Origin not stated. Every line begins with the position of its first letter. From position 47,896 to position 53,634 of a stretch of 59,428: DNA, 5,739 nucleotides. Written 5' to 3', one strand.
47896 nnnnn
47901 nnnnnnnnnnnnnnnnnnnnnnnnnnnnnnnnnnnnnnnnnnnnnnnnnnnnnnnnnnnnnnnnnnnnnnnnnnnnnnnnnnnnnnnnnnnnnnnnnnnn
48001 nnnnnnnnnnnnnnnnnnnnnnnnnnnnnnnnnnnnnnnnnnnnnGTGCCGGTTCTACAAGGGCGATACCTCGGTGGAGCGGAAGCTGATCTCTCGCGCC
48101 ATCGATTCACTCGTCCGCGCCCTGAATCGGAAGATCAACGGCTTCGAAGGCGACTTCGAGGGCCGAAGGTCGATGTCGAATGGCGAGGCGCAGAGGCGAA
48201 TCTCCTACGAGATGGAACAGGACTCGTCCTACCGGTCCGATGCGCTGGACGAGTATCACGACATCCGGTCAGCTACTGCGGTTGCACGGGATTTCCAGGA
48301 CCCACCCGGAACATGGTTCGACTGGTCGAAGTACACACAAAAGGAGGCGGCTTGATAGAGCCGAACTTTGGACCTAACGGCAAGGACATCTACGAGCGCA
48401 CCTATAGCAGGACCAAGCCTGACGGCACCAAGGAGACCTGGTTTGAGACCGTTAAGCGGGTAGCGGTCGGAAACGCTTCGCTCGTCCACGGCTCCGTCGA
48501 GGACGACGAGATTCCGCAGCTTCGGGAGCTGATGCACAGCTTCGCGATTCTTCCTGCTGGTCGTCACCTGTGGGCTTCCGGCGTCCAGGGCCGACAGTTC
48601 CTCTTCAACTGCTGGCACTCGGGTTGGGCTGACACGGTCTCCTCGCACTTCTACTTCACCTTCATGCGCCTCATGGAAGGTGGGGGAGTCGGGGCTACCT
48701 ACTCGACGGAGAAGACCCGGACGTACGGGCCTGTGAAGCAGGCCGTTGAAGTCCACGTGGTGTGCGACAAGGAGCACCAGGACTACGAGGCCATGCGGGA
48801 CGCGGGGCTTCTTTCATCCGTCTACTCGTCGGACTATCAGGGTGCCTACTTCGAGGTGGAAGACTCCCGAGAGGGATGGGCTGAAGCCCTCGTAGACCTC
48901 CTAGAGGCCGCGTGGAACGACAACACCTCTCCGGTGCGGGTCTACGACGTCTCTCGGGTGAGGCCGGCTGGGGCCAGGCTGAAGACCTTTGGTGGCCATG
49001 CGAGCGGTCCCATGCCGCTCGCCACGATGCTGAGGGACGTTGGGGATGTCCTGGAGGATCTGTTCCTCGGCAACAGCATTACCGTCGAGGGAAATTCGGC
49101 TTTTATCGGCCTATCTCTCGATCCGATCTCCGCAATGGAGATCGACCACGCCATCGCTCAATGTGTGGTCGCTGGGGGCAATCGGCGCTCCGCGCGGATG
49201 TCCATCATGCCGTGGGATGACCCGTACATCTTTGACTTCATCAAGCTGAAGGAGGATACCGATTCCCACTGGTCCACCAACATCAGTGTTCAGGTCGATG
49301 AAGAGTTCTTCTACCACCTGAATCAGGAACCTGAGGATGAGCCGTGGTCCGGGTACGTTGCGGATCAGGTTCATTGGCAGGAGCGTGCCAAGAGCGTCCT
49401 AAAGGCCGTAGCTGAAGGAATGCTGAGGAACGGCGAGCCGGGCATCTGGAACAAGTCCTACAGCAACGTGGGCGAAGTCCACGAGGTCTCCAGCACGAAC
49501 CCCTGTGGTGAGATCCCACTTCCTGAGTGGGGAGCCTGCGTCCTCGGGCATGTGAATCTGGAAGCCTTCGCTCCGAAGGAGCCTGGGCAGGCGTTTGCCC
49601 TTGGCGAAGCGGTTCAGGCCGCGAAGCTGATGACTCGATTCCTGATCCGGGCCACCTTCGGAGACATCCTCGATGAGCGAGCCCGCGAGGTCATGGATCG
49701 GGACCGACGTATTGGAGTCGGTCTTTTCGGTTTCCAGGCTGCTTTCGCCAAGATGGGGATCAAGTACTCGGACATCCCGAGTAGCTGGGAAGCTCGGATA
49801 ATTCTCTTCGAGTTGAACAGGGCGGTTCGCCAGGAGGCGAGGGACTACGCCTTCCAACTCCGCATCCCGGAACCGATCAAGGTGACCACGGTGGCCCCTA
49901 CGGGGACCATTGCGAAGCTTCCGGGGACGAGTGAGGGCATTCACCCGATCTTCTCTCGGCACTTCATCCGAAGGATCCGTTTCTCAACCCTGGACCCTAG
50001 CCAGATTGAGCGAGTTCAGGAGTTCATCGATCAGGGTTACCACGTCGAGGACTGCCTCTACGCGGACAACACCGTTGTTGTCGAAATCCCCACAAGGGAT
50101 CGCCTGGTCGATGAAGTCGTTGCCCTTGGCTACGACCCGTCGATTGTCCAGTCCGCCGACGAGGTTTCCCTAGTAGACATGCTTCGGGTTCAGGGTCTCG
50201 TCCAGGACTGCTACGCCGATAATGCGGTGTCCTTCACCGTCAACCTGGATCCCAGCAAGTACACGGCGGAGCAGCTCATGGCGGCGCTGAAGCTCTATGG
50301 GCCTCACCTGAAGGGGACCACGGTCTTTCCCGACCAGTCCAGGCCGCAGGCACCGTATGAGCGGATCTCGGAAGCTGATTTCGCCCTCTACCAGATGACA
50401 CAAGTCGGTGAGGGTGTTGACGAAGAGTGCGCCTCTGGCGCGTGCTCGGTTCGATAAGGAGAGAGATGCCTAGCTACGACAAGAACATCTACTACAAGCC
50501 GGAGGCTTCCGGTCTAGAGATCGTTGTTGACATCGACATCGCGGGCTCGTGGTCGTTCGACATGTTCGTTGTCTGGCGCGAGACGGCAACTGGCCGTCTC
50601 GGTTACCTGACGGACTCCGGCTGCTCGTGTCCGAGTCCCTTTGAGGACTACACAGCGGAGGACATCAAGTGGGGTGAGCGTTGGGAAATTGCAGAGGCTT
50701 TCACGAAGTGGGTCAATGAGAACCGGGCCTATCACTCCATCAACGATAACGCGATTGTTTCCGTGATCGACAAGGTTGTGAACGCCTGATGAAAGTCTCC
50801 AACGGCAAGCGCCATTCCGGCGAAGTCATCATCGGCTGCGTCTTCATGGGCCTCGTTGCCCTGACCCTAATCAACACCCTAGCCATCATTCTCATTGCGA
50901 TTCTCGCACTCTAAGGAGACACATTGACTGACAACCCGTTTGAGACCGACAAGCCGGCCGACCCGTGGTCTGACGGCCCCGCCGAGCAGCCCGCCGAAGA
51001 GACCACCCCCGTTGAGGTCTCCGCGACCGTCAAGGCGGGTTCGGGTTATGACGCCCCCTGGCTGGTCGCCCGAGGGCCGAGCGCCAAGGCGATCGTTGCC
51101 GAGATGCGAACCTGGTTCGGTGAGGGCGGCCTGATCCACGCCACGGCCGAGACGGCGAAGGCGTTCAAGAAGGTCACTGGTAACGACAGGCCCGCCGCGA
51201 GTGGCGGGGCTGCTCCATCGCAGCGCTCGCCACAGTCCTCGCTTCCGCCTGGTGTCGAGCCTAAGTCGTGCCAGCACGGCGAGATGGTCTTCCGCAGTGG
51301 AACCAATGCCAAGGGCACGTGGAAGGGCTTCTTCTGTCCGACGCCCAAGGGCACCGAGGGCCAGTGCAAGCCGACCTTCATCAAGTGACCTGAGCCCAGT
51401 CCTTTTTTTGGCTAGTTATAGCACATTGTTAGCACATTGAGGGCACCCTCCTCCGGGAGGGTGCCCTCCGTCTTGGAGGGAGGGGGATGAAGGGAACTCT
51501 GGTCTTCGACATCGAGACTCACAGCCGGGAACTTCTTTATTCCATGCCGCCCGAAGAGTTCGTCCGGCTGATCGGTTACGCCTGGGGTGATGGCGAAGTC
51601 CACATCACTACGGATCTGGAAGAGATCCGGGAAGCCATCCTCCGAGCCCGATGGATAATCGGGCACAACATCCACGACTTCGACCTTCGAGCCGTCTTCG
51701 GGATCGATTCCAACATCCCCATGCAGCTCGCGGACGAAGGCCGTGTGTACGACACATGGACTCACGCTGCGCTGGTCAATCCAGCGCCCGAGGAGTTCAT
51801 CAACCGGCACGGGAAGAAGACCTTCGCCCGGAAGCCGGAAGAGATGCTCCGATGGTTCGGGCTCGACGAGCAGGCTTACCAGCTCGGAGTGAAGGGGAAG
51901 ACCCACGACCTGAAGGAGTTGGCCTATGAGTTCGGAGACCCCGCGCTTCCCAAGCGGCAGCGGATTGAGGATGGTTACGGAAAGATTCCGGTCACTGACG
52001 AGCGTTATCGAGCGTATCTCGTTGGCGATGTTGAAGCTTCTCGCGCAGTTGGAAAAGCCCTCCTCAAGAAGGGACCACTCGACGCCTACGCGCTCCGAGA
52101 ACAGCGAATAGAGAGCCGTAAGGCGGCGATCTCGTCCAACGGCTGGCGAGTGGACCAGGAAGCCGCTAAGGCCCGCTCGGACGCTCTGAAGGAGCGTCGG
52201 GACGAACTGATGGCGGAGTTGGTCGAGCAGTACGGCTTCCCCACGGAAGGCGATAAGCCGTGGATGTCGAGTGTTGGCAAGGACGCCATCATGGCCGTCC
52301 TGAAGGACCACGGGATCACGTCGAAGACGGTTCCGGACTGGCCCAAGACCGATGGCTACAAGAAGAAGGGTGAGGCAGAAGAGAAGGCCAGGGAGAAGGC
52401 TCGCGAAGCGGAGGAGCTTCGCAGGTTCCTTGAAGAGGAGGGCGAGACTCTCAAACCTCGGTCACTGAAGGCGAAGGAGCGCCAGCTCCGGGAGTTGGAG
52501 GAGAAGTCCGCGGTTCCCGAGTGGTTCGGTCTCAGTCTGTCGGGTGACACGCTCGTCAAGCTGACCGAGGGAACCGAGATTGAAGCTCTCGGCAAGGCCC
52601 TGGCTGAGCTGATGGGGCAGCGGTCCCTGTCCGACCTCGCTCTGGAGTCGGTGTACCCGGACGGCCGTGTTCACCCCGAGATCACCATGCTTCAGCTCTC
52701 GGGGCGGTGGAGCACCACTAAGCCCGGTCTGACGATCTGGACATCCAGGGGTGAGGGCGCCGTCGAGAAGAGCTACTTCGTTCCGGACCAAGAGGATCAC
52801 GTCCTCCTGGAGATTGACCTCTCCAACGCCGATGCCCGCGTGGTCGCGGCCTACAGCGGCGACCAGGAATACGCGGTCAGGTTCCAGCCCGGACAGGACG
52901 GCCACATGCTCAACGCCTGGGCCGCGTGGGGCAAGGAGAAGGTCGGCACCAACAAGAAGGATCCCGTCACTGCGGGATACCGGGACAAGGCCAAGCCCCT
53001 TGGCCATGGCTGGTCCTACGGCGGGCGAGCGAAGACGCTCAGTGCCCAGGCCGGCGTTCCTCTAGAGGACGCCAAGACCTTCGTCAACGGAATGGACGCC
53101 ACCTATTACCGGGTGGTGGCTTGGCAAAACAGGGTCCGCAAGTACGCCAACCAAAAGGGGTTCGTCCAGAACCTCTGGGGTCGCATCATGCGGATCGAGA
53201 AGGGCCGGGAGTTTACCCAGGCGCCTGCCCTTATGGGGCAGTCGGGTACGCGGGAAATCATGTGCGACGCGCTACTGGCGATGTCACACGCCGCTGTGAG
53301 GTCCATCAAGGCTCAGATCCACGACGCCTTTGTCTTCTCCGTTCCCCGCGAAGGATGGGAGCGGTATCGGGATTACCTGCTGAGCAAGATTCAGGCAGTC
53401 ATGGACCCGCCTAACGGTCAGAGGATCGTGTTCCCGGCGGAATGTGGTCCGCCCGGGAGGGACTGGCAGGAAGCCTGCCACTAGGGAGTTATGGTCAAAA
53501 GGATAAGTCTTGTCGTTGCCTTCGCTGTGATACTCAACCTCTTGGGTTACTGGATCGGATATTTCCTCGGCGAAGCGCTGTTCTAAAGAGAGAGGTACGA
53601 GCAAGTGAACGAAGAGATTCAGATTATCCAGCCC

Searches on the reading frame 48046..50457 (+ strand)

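Call 12: search_protein_families(library=pfam, proteins=[window:48046-50457:+], max_evalue=0.01)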
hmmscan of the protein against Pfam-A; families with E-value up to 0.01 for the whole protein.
window:48046-50457:+ (803 aa): 4 families
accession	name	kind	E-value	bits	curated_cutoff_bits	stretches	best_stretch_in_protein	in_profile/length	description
PF02867.20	Ribonuc_red_lgC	-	2.2e-38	132.7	23.9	2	359-578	55-306/523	Ribonucleotide reductase, barrel domain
PF21995.1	RNR-II_ins_dom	-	1.3e-19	70.9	27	1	234-336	1-107/107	B12-dependent ribonucleotide reductase, insertion domain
PF17975.6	RNR_Alpha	-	7.7e-14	52.5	26.4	1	105-179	14-100/101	Ribonucleotide reductase alpha domain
PF00317.26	Ribonuc_red_lgN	-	0.00027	21.4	28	1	108-180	3-74/77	Ribonucleotide reductase, all-alpha domain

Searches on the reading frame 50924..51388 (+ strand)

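Call 12: search_protein_families(library=pfam, proteins=[window:50924-51388:+], max_evalue=0.01)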
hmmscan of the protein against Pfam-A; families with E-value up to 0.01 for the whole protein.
window:50924-51388:+ (154 aa): 1 family
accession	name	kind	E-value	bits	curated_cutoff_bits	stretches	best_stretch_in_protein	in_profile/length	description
PF25690.1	Phage_gp49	-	2.4e-19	70.6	27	1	21-152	39-186/191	Mycobacteriophage L5/D29 gene 49 protein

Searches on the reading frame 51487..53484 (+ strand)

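Call 12: search_protein_families(library=pfam, proteins=[window:51487-53484:+], max_evalue=0.01)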
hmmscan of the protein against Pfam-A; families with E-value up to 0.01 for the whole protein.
window:51487-53484:+ (665 aa): 1 family
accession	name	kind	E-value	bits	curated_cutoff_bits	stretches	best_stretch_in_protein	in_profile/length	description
PF00476.26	DNA_pol_A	-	4.6e-27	95.4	34.3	1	385-635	95-357/381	DNA polymerase family A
